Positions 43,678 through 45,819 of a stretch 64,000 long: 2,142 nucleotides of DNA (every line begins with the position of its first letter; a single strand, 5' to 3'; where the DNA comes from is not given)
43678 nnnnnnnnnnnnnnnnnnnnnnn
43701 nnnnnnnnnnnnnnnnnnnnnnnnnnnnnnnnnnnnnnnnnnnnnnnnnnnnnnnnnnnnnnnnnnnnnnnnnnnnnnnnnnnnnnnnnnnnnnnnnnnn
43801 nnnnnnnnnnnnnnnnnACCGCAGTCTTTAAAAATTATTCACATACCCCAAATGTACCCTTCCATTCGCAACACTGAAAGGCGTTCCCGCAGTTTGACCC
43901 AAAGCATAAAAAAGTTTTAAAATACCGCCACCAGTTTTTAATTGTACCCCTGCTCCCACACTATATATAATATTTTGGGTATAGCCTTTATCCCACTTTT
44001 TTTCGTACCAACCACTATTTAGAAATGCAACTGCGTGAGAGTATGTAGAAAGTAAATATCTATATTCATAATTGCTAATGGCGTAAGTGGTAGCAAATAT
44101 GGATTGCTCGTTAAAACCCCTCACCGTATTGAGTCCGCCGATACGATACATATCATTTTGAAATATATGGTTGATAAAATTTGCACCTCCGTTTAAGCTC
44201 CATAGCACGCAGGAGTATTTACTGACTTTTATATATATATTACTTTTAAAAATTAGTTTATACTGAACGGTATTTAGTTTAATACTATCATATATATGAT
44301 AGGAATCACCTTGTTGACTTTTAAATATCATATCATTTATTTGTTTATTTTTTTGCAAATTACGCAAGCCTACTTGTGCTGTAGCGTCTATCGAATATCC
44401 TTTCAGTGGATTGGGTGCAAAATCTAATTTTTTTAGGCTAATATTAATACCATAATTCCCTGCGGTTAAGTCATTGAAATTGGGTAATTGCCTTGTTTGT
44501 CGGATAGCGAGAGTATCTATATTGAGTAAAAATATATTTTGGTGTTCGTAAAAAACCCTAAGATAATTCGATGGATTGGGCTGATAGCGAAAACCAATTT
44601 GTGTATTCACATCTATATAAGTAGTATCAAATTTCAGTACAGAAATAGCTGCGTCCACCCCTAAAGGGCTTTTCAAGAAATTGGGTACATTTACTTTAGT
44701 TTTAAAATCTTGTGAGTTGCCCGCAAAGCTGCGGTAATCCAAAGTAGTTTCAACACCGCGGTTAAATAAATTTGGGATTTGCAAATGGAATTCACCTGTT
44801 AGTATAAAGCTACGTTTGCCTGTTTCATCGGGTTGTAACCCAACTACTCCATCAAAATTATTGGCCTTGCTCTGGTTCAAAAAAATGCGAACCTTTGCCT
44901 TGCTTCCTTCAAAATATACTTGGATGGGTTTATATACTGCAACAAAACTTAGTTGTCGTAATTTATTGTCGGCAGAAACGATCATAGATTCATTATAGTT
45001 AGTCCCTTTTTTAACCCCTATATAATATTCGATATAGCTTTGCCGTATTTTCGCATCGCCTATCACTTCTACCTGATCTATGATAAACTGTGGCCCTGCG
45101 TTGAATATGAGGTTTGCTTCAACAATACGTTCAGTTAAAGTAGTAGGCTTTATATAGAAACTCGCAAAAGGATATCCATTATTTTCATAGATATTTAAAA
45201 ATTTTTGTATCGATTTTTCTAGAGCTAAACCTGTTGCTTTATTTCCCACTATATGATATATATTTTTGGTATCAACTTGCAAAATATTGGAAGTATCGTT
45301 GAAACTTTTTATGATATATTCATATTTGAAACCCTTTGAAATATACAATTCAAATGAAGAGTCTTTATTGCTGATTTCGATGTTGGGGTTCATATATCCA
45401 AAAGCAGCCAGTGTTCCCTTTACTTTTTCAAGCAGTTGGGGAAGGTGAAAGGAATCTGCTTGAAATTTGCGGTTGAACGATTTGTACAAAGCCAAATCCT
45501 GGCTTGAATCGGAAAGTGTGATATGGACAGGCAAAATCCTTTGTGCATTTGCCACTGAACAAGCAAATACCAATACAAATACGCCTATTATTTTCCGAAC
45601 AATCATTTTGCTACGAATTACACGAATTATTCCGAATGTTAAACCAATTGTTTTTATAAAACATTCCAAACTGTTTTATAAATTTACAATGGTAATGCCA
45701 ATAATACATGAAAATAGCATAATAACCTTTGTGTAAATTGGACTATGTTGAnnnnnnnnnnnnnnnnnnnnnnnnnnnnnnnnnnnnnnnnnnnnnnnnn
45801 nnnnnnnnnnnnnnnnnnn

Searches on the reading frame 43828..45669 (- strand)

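Call 73: search_protein_families(library=pfam, proteins=[window:43828-45669:-])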
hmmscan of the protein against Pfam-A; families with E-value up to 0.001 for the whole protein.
window:43828-45669:- (613 aa): 1 family
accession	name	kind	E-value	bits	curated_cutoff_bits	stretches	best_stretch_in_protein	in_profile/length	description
PF07244.20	POTRA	-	0.0001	23.4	21.3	0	196-239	2-45/79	Surface antigen variable number repeat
